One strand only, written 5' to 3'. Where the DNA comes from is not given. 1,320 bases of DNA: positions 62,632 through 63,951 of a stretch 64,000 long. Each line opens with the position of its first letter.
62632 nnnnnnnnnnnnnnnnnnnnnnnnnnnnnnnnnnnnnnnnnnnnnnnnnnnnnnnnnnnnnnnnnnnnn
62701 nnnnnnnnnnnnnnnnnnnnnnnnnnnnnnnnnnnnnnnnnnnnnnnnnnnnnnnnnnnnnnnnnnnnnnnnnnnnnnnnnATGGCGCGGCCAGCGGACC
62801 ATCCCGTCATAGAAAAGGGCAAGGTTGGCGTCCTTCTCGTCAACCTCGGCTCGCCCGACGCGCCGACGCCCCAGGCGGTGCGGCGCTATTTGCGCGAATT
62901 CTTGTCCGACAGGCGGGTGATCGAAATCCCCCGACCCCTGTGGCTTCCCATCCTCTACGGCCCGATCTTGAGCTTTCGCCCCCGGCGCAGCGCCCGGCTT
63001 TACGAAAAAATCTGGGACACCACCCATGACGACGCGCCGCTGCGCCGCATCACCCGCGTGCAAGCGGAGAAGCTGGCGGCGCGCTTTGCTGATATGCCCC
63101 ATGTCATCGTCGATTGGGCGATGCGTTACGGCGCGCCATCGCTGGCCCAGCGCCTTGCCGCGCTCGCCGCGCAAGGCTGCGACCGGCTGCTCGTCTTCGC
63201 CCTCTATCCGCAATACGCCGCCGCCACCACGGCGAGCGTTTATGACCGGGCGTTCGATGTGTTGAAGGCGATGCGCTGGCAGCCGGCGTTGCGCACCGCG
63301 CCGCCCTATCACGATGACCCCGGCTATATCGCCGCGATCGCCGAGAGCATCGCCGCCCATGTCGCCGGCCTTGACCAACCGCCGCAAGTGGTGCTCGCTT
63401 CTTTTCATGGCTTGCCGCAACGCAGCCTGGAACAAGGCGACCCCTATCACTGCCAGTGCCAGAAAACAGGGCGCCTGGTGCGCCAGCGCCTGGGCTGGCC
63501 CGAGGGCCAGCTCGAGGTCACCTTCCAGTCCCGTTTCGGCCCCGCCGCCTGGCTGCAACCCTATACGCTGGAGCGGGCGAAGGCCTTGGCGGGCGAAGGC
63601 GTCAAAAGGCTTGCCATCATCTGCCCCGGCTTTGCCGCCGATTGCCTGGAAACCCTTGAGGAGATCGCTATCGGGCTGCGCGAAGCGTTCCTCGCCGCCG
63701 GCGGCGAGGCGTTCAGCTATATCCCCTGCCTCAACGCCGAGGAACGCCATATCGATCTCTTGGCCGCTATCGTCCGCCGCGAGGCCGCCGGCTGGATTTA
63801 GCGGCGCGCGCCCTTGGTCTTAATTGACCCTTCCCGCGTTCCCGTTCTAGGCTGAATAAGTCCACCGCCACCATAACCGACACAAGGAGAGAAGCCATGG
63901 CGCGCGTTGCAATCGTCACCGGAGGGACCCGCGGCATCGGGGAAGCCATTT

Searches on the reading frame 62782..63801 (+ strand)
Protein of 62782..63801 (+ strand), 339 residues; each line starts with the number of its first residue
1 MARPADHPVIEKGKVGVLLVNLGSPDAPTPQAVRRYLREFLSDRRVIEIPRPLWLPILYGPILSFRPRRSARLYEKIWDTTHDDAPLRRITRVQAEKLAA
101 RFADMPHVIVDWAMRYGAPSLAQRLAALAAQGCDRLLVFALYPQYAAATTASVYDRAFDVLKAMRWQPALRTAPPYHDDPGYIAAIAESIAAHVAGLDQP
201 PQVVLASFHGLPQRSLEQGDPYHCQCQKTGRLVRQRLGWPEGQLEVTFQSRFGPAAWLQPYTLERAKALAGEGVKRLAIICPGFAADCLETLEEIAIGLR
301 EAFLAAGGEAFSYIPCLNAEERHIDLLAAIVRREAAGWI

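Call 95: search_protein_families(library=pfam, proteins=[window:62782-63801:+], max_evalue=0.001)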
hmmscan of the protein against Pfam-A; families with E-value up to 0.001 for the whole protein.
window:62782-63801:+ (339 aa): 1 family
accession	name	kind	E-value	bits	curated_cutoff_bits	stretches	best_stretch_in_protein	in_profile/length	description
PF00762.24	Ferrochelatase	-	2.3e-108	362.4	27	1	14-334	1-316/317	Ferrochelatase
